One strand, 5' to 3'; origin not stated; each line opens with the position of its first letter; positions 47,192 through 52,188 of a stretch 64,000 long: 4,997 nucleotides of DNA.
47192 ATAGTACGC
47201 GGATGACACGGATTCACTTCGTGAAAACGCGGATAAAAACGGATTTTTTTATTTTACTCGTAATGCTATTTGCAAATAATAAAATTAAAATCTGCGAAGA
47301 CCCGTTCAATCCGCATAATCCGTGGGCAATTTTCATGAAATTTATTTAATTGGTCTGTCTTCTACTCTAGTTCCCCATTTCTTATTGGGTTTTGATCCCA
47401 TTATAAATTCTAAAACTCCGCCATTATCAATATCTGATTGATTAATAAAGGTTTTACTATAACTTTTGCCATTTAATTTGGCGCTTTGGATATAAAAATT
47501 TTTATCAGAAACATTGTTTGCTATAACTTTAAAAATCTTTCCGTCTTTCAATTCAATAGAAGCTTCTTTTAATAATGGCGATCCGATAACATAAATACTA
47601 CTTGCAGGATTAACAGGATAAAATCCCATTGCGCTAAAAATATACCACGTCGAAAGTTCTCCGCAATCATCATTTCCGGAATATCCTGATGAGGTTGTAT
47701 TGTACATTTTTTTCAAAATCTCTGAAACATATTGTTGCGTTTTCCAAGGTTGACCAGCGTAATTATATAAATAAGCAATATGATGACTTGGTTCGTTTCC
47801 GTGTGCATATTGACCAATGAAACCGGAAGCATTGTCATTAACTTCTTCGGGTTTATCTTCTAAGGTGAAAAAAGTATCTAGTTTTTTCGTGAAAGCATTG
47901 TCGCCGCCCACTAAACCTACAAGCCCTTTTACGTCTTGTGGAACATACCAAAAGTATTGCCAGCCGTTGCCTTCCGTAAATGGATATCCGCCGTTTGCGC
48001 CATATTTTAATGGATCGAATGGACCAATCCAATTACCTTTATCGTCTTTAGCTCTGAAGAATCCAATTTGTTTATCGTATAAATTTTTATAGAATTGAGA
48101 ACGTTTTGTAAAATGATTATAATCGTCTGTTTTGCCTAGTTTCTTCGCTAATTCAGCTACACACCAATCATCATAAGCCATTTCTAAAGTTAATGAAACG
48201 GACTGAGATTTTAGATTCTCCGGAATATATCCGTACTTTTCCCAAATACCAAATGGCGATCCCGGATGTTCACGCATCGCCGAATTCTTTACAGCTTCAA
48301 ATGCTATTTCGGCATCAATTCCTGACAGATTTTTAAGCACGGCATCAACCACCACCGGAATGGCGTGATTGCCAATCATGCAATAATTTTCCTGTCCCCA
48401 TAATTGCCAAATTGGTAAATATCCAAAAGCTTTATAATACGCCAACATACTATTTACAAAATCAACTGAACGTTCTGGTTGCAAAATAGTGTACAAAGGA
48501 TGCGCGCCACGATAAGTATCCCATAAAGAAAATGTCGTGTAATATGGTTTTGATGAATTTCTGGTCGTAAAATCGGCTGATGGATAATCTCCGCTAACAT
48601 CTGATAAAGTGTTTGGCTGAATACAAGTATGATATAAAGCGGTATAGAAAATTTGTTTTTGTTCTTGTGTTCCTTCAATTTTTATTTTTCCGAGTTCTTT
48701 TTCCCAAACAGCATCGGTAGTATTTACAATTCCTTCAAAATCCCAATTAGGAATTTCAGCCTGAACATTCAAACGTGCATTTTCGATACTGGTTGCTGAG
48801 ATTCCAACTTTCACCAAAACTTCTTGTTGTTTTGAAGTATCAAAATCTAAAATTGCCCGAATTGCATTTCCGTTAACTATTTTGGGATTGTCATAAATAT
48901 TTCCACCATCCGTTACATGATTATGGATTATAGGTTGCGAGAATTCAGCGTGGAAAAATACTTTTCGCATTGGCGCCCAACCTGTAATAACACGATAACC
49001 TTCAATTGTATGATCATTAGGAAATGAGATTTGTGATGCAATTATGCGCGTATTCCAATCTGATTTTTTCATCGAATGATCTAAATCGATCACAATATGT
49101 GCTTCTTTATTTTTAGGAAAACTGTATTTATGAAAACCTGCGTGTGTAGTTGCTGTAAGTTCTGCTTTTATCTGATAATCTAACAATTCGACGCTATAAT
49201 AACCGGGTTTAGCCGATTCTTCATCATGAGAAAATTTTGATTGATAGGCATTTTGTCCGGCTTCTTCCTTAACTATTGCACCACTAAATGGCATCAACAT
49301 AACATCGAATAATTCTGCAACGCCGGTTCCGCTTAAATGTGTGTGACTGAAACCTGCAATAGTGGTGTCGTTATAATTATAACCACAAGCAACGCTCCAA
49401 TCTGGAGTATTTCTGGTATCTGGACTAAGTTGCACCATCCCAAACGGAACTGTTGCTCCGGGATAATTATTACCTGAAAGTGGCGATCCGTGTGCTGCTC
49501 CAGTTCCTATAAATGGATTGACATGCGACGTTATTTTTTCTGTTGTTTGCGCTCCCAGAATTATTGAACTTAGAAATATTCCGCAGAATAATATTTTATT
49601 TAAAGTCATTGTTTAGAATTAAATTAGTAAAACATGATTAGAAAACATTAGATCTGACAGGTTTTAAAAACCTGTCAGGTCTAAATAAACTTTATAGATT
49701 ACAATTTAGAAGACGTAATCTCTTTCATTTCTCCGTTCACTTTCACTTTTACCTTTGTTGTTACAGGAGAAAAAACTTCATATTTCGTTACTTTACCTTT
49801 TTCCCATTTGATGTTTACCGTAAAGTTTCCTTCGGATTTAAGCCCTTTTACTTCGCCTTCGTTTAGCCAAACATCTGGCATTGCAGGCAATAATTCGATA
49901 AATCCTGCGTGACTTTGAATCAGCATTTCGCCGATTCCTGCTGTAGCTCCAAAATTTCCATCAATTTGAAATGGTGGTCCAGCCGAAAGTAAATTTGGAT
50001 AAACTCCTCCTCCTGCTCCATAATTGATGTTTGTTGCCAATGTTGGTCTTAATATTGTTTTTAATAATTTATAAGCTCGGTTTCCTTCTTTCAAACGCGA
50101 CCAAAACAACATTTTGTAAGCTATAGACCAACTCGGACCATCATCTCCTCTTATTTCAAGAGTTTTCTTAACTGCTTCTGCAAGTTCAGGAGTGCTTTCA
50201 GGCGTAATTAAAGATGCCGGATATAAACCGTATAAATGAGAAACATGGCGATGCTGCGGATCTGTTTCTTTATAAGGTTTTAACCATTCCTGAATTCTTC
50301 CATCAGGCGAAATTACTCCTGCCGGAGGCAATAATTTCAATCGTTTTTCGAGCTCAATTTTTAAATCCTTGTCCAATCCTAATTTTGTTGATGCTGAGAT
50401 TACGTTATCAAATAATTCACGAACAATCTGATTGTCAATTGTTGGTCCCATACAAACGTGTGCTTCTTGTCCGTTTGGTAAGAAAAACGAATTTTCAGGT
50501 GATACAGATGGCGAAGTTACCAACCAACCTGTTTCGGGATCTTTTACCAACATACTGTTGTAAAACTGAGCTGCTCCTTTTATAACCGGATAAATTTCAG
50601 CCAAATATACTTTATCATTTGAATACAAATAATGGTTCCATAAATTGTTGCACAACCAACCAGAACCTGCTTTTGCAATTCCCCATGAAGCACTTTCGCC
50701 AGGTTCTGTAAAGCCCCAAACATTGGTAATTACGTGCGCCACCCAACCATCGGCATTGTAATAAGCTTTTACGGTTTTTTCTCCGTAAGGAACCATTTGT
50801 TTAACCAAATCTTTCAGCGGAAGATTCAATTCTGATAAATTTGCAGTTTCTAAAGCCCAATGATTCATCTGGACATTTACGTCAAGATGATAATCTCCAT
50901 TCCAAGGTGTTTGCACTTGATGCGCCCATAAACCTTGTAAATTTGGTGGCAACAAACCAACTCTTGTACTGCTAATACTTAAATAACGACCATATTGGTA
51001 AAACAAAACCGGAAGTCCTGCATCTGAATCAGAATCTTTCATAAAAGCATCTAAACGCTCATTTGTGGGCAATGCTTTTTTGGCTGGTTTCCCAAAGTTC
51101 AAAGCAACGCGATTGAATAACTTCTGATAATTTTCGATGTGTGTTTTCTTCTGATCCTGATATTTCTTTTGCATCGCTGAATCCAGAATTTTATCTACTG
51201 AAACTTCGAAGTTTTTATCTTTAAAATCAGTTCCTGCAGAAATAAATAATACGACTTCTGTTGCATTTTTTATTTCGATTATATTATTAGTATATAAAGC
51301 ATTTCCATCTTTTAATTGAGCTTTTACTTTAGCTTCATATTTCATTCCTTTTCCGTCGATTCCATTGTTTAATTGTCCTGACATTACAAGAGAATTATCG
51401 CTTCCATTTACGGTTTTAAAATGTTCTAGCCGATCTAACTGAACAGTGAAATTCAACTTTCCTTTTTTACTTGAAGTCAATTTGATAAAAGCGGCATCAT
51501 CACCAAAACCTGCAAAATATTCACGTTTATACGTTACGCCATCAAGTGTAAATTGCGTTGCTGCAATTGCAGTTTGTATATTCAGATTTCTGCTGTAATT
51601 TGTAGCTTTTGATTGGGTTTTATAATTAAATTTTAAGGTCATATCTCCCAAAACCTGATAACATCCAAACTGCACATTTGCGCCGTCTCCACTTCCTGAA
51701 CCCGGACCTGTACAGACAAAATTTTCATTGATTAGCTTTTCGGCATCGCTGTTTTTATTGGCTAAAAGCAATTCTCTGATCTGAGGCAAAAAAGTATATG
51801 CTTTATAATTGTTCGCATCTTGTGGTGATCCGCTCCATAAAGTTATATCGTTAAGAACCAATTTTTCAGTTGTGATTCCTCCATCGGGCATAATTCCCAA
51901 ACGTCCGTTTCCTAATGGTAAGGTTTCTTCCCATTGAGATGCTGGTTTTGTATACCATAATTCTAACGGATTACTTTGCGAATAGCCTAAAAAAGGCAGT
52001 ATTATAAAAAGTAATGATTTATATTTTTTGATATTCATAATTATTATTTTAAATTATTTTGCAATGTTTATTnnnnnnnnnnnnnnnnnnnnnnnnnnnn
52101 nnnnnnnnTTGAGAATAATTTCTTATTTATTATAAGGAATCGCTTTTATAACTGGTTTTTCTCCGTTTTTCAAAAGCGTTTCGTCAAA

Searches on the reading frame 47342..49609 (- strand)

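Call 90: search_protein_families(library=pfam, proteins=[window:47342-49609:-], max_evalue=0.000001)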
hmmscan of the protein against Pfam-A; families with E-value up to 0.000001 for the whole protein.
window:47342-49609:- (755 aa): 2 families
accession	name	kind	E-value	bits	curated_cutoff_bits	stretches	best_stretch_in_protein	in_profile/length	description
PF07971.18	Glyco_hydro_92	-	1.3e-181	605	24.6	1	277-739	1-464/464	Glycosyl hydrolase family 92 catalytic domain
PF17678.7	Glyco_hydro_92N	-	2.9e-82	276.5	34.5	1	29-271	1-236/236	Glycosyl hydrolase family 92 N-terminal domain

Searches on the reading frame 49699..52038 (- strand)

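Call 90: search_protein_families(library=pfam, proteins=[window:49699-52038:-], max_evalue=0.000001)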
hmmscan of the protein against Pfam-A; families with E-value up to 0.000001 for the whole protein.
window:49699-52038:- (779 aa): 3 families
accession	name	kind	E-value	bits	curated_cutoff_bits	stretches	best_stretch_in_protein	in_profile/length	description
PF22124.2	Glyco_hydro_95_cat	-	7.7e-162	539.3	27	1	293-706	2-408/408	Glycosyl hydrolase family 95 catalytic domain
PF14498.12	Glyco_hyd_65N_2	-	3.5e-68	230.6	27.7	1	27-274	1-233/234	Glycosyl hydrolase family 65, N-terminal domain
PF21307.2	Glyco_hydro_95_C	-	3.4e-18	66.4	27.6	1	708-772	1-64/94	Glycoside hydrolase family 95, C-terminal domain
